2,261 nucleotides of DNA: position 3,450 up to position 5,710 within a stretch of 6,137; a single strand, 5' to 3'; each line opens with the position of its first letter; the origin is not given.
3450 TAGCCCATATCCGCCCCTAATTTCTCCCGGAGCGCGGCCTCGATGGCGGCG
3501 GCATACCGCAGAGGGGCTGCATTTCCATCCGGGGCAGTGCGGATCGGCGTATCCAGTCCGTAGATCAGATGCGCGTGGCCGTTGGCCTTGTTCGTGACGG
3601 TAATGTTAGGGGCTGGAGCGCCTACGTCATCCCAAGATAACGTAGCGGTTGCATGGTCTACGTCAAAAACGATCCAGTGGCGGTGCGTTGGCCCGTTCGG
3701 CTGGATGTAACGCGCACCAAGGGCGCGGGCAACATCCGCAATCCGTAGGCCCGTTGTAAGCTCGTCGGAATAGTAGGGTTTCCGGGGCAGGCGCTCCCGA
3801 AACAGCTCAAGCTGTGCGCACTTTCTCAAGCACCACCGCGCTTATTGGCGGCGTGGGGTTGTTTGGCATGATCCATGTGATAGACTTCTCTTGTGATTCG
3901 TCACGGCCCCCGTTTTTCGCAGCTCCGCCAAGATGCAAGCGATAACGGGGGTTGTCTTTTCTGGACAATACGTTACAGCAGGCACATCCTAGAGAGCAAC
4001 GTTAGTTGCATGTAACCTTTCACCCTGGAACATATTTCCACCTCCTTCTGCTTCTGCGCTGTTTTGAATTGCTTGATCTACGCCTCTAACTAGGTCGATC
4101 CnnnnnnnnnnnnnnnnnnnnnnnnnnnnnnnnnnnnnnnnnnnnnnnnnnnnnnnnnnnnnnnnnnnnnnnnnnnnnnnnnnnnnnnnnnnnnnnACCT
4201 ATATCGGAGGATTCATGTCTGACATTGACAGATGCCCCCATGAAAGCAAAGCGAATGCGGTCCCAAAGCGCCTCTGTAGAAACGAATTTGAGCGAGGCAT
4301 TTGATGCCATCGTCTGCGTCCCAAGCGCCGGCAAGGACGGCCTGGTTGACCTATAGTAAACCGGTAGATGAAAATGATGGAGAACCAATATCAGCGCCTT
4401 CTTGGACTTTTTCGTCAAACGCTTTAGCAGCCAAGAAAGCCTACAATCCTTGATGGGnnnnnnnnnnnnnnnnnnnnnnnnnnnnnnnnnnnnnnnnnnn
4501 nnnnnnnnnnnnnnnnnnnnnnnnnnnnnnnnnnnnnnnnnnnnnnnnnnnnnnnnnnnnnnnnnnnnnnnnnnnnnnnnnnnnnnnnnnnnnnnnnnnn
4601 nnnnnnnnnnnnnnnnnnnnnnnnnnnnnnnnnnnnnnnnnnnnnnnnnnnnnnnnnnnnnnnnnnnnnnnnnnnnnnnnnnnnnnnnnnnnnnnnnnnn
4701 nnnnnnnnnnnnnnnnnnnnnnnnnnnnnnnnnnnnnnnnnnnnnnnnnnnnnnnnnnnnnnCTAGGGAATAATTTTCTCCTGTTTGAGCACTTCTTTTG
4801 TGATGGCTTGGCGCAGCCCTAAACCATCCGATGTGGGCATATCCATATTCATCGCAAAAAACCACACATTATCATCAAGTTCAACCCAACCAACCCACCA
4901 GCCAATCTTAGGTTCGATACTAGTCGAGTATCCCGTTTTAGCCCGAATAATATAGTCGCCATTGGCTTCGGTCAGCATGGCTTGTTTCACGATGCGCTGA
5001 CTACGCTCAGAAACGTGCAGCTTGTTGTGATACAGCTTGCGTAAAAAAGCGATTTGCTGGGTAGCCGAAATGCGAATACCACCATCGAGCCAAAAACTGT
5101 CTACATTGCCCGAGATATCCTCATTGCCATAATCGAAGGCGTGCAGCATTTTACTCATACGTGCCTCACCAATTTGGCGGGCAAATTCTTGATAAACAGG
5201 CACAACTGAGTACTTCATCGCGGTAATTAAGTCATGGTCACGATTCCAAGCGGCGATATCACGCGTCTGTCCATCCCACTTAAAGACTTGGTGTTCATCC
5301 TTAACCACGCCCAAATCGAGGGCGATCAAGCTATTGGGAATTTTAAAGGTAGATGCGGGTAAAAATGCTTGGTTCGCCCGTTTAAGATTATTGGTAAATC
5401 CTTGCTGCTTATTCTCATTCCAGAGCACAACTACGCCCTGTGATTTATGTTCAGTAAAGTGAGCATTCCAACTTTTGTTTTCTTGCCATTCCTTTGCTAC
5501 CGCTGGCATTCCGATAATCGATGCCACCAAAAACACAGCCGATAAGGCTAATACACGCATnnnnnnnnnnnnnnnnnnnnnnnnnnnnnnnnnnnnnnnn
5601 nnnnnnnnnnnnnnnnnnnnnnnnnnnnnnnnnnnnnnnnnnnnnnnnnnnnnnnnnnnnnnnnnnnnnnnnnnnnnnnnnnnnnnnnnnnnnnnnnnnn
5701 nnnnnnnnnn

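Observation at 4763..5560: blaOXA-232 carbapenemase: OXA-181 background plus R214S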

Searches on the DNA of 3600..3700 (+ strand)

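Call 33: search_dna_similar(query=window:3600-3700:+, collection=plasmids, mode=near, max_rows=12)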
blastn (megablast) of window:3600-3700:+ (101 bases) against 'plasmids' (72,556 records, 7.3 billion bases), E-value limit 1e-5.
Records with a match: 294; places in all: 304; records where one place covers at least 80% of the query: 292.
Best place of each record, by identity: >=99% 282; 95-99% 7; 90-95% 1; 80-90% 4.
By first word of the organism name: Klebsiella 180; Escherichia 85; Enterobacter 14; Aeromonas 5; Morganella 2; Proteus 2; Serratia 2; Raoultella 1; Pseudocitrobacter 1; Shigella 1; and 1 more.
By predicted mobility (MOB-suite, as given by PLSDB): conjugative 144; mobilizable 137; non-mobilizable 13.
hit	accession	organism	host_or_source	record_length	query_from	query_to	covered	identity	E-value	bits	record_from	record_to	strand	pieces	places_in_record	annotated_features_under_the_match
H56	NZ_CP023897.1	Escherichia coli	Homo sapiens,rectal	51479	1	101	100%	99.0%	8e-44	182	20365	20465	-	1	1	replication initiation protein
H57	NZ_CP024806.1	Escherichia coli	Homo sapiens,liver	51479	1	101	100%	99.0%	8e-44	182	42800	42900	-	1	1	replication initiation protein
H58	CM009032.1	Klebsiella pneumoniae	Homo sapiens,blood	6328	1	101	100%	99.0%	8e-44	182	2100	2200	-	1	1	none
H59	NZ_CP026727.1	Escherichia coli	Homo sapiens,Purified Isolate,feces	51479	1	101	100%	99.0%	8e-44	182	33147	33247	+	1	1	replication initiation protein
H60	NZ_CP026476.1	Escherichia coli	Homo sapiens,blood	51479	1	101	100%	99.0%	8e-44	182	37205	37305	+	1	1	replication initiation protein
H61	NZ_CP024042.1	Klebsiella pneumoniae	Homo sapiens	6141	1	101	100%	99.0%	8e-44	182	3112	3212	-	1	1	replication initiation protein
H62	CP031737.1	Klebsiella pneumoniae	Homo sapiens,blood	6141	1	101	100%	99.0%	8e-44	182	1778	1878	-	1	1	replicase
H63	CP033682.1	Raoultella ornithinolytica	Homo sapiens,Abdominal abscess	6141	1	101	100%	99.0%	8e-44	182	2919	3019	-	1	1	replicase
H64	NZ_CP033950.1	Klebsiella pneumoniae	Homo sapiens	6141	1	101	100%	99.0%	8e-44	182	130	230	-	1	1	replication initiation protein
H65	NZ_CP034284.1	Klebsiella pneumoniae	-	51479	1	101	100%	99.0%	8e-44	182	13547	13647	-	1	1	replication initiation protein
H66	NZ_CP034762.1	Klebsiella pneumoniae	Homo sapiens,blood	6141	1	101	100%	99.0%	8e-44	182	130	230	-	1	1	replication initiation protein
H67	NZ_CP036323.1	Klebsiella pneumoniae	Homo sapiens,blood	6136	1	101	100%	99.0%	8e-44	182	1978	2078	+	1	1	replication initiation protein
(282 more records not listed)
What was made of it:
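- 2882..3829 (-): repA (315 aa, TTG start), the ColKP3-type replication initiator. It carries a private missense change A61T (GCC to ACC, window base 3649). None of the 294 matching PLSDB records has it (call 33).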

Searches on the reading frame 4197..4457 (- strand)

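Call 23: search_protein_families(proteins=[window:4197-4457:-], library=ncbifam, max_evalue=1)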
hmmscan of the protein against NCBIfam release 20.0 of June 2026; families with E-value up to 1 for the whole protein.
seq(87 aa): 1 family
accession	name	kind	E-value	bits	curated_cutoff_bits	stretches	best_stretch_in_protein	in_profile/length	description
NF008359.0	PRK11148.1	equivalog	0.043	13.3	225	1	3-33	140-170/275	3',5'-cyclic-AMP phosphodiesterase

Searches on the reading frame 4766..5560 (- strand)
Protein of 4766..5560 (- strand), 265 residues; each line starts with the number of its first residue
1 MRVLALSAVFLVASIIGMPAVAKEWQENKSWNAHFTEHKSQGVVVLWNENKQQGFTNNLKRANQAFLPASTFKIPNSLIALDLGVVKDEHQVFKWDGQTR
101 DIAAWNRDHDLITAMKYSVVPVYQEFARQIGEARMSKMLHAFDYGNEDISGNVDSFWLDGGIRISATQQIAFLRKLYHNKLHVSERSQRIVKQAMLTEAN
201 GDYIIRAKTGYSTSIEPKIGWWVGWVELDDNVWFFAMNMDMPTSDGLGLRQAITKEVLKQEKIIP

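Call 4: search_solved_structures(query=window:4766-5560:-, show_alignments=3)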
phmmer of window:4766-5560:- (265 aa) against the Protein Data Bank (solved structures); distinct sequences matched with E-value up to 0.001: 136 (the best 60 are shown).
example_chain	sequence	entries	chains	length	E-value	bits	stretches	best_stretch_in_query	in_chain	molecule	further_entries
5oe0_A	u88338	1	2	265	4.7e-180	599.6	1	1-265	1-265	Beta-lactamase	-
3hbr_A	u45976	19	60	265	6e-178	592.7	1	1-265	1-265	OXA-48 | Beta-lactamase | Beta-lactamase OXA-48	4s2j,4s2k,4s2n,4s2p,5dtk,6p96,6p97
7ass_A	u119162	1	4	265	2.2e-177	590.8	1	1-265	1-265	Beta-lactamase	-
6pxx_A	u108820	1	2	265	4e-177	590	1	1-265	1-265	Beta-lactamase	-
8pea_A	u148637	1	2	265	4.1e-177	589.9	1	1-265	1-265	Beta-lactamase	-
7lxg_A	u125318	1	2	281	4.5e-177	589.8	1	1-265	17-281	Beta-lactamase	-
5oe2_A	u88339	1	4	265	5.5e-177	589.5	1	1-265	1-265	Beta-lactamase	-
6q5b_A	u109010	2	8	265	9.8e-177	588.7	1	1-265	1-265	Beta-lactamase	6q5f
5hfo_A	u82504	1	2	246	6.2e-167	556.6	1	23-265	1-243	Beta-lactamase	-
5dts_A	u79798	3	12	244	9.6e-165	549.4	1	22-265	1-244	Beta-lactamase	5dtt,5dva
7nrj_AAA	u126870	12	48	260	1.4e-164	548.8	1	22-265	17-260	Beta-lactamase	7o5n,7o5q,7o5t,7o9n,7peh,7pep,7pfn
9h11_A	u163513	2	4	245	1.5e-164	548.7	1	23-265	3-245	Beta-lactamase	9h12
5fat_A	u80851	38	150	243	3.9e-164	547.4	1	23-265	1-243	Beta-lactamase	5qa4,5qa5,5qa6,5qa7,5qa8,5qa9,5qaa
6rj7_A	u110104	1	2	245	8e-164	546.4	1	23-265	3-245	Beta-lactamase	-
7pgo_AAA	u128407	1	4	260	1e-163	546.1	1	22-265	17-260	Beta-lactamase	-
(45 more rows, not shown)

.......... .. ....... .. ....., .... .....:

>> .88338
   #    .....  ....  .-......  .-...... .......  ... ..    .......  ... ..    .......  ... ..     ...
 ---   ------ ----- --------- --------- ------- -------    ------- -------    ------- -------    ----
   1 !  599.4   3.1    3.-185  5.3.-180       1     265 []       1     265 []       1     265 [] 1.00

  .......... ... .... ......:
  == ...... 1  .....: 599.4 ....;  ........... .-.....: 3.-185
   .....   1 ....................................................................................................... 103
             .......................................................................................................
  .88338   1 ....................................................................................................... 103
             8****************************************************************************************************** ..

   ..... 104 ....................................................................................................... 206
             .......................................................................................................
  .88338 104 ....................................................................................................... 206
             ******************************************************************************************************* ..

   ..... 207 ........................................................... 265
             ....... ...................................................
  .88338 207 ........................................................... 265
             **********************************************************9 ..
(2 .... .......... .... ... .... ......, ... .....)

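Call 5: list_cluster_members(proteins=[window:4766-5560:-])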
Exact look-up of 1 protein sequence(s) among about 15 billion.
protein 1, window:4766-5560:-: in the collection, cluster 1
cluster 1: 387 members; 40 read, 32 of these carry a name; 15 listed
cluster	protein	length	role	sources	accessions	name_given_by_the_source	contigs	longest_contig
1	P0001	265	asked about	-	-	TPA: OXA-48 family carbapenem-hydrolyzing class D beta-lactamase OXA-232 [Klebsiella ... | Beta-lactamase n=36 Tax=Gammaproteobacteria TaxID=1236 RepID=M4JTK1_ECOLX | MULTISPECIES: OXA-48 family carbapenem-hydrolyzing class D beta-lactamase OXA-232 ...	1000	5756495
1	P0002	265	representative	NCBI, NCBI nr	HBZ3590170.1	TPA: OXA-48 family class D beta-lactamase [Klebsiella pneumoniae] | OXA-48 family class D beta-lactamase [Klebsiella pneumoniae]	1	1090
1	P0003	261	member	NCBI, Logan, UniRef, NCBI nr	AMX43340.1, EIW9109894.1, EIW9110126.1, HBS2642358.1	OXA-48 family extended-spectrum class D beta-lactamase OXA-163 [Klebsiella pneumoniae] | Beta-lactamase n=2 Tax=Enterobacter cloacae TaxID=550 RepID=F6KZJ2_ENTCL | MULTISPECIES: OXA-48 family extended-spectrum class D beta-lactamase OXA-163 ...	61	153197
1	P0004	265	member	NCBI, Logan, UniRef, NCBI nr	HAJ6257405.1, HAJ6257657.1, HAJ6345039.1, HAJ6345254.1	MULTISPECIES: OXA-48 family carbapenem-hydrolyzing class D beta-lactamase OXA-204 ... | Beta-lactamase n=8 Tax=Gammaproteobacteria TaxID=1236 RepID=A0A0B5H8I5_ECOLX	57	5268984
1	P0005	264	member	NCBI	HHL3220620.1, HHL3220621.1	TPA: OXA-48 family class D beta-lactamase [Citrobacter freundii]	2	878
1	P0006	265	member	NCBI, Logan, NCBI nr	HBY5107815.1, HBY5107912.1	TPA: OXA-48 family class D beta-lactamase [Klebsiella pneumoniae] | OXA-48 family class D beta-lactamase [Klebsiella pneumoniae]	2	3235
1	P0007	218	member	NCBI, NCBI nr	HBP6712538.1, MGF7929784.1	class D beta-lactamase, partial [Klebsiella pneumoniae] | class D beta-lactamase [Pseudomonas aeruginosa]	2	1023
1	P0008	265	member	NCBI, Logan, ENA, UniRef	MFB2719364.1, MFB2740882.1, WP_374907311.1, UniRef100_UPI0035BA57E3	OXA-48 family class D beta-lactamase [Shewanella xiamenensis] | OXA-48 family class D beta-lactamase n=1 Tax=Shewanella xiamenensis TaxID=332186 ...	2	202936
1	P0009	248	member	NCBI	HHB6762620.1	TPA: OXA-48 family class D beta-lactamase, partial [Klebsiella pneumoniae]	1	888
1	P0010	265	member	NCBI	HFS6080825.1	TPA: OXA-48 family class D beta-lactamase [Klebsiella pneumoniae]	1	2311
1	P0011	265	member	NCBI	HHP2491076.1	TPA: OXA-48 family class D beta-lactamase [Klebsiella pneumoniae]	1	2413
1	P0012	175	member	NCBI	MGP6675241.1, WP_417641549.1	penicillin-binding transpeptidase domain-containing protein, partial [Klebsiella ...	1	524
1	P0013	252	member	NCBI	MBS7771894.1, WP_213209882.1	OXA-48 family class D beta-lactamase, partial [Klebsiella pneumoniae]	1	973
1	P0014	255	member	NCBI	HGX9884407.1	TPA: OXA-48 family class D beta-lactamase, partial [Klebsiella pneumoniae]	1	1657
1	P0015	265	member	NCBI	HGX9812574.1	TPA: OXA-48 family class D beta-lactamase [Klebsiella pneumoniae]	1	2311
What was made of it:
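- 4763..5560 (-): blaOXA-232 coding sequence (265 codons plus TAG stop). Exact-sequence look-up named OXA-232 (call 5).
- On OXA-232 allele: An exact look-up returns the name OXA-232 (call 5).
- Checked: The exact 265-aa sequence is in the public collection under the name OXA-232 (call 5).
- An exact-sequence look-up names the protein OXA-232 (call 5).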

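Call 7: search_protein_families(proteins=[window:4766-5560:-], library=ncbifam)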
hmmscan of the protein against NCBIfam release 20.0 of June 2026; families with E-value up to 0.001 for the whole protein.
window:4766-5560:- (265 aa): 69 families (the best 25 are shown)
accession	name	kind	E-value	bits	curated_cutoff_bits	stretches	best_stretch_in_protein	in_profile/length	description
NF000387.2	blaOXA-48_like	exception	2.4e-188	623.9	580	1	1-265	1-265/265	OXA-48 family class D beta-lactamase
NF040530.1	blaOXA-548_like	exception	1.3e-146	487.5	620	1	9-265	19-295/295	OXA-548 family class D beta-lactamase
NF033667.1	blaOXA-55_like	exception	8.5e-102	340.4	550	1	13-265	37-289/289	OXA-55 family carbapenem-hydrolyzing class D beta-lactamase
NF012161.0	bla_class_D_main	equivalog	5.2e-96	320.5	250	1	31-264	2-236/236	class D beta-lactamase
NF000386.2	blaOXA-10_like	exception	2e-81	273.4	580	1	8-264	5-264/266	OXA-10 family class D beta-lactamase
NF040527.2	blaOXA-5_like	exception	1e-79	268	574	1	8-264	5-264/267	OXA-5 family class D beta-lactamase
NF040804.1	blaOXA-1089_like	exception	1.5e-64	218.1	580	1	35-264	55-286/289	OXA-1089 family carbapenem-hydrolyzing class D beta-lactamase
NF040803.1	blaOXA-1091_like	exception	2.5e-63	213.9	570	1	30-260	37-268/272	OXA-1091 family oxacillin-hydrolyzing class D beta-lactamase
NF000267.2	blaOXA-2_like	exception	2.7e-63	213.8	590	1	11-262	11-261/275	OXA-2 family class D beta-lactamase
NF033104.0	blaOXA-46_like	exception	4.4e-63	213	600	1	6-261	10-260/266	OXA-46 family oxacillin-hydrolyzing class D beta-lactamase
NF040805.1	blaOXA-732_like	exception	1.3e-62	211.6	585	1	6-259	5-258/261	OXA-732 family class D beta-lactamase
NF052298.1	blaOXA-20_like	exception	2e-62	211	585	1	4-262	6-261/266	OXA-20 family oxacillin-hydrolyzing class D beta-lactamase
NF041812.1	class_D_Cupria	exception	6.3e-61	206.2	420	1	6-262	9-275/278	OXA-1206 family carbapenem-hydrolyzing class D beta-lactamase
NF000415.3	blaOXA-372_like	exception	1.1e-59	202.3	535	1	25-265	17-257/257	OXA-372 family carbapenem-hydrolyzing class D beta-lactamase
NF000430.2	blaOXA-62_like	exception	5.1e-59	199.7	560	1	19-264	41-286/286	OXA-62 family carbapenem-hydrolyzing class D beta-lactamase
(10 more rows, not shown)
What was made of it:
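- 4763..5560 (-): NCBIfam blaOXA-48_like 623.9 bits, cut-off 580 (call 7).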

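Call 16: search_solved_structures(query=window:4766-5494:-, show_alignments=2, max_evalue=1e-150)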
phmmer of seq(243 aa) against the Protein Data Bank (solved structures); distinct sequences matched with E-value up to 1e-150: 39.
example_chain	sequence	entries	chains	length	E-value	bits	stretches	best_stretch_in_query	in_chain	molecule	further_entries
5hfo_A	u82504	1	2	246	3.9e-167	556.8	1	1-243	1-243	Beta-lactamase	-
5oe0_A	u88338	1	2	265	2.4e-166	554.2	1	1-243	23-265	Beta-lactamase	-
5fat_A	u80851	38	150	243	2.5e-164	547.7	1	1-243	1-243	Beta-lactamase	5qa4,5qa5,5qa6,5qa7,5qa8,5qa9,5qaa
5dts_A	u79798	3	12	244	2.5e-164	547.7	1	1-243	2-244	Beta-lactamase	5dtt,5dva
9h11_A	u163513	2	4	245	2.5e-164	547.6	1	1-243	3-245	Beta-lactamase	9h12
7nrj_AAA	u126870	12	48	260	3.2e-164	547.3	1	1-243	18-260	Beta-lactamase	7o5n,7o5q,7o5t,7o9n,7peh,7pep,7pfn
3hbr_A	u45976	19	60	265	3.4e-164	547.2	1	1-243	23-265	OXA-48 | Beta-lactamase | Beta-lactamase OXA-48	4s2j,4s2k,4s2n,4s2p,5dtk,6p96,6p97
6rj7_A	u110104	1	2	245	1e-163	545.6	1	1-243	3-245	Beta-lactamase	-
4wmc_A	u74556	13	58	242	1.1e-163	545.6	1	2-243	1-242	Beta-lactamase | Beta-lactamase OXA-48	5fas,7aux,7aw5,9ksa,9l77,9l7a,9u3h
7ass_A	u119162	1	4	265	1.3e-163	545.3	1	1-243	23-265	Beta-lactamase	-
5oft_A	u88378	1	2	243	1.7e-163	544.9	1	1-243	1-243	Beta-lactamase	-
6goa_A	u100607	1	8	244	1.7e-163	544.9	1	1-243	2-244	Beta-lactamase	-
9t06_A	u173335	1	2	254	1.8e-163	544.8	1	1-243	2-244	Beta-lactamase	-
6pxx_A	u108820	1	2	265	2.1e-163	544.6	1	1-243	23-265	Beta-lactamase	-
7pgo_AAA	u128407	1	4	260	2.2e-163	544.6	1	1-243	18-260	Beta-lactamase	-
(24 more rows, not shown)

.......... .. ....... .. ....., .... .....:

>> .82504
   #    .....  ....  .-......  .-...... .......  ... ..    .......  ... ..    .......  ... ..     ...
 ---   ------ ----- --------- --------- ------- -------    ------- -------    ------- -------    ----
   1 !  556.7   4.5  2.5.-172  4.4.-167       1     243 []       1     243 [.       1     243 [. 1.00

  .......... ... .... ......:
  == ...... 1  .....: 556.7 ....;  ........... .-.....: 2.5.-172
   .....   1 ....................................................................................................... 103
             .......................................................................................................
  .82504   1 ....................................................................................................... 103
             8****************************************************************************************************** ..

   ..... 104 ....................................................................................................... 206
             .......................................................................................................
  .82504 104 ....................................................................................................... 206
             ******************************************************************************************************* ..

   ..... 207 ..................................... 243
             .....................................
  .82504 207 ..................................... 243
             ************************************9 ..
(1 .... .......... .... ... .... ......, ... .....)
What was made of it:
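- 5495..5560 (-): Codons 1-22, the presumed Sec signal peptide (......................, then KEW). The N-terminus is hydrophobic, and the crystallised mature chain 5HFO starts at K23 (call 16).
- On OXA-232 allele: The mature part is identical to PDB 5HFO (call 16).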

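Call 29: find_encoding_contigs(protein=P0008, flank=4000, max_places=3)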
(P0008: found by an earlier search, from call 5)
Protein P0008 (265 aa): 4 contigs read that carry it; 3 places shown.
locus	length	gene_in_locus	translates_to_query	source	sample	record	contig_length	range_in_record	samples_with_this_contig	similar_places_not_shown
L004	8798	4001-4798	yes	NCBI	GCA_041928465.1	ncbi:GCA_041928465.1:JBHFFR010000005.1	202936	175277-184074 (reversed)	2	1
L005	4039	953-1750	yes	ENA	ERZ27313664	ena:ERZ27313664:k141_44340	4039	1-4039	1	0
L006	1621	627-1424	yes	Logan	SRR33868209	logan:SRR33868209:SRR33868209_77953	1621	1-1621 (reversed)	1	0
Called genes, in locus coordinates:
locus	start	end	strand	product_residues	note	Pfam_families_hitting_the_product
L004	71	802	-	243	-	PF20260:PUA_4, PF04452:Methyltrans_RNA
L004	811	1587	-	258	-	PF04231:Endonuclease_1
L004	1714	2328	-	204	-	PF10263:SprT-like, PF17283:Zn_ribbon_SprT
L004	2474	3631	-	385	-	PF27118:PA0049_N, PF01470:Peptidase_C15 (faint)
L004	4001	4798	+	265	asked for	PF00905:Transpeptidase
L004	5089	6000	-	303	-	PF00126:HTH_1, PF03466:LysR_substrate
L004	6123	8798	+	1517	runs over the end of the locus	PF01039:Carboxyl_trans, PF03255:ACCA, PF00289:Biotin_carb_N, PF02222:ATP-grasp, PF02786:CPSase_L_D2, PF02785:Biotin_carb_C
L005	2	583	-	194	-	?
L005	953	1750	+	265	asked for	PF00905:Transpeptidase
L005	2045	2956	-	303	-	PF00126:HTH_1, PF03466:LysR_substrate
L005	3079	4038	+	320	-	?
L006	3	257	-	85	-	?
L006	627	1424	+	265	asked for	PF00905:Transpeptidase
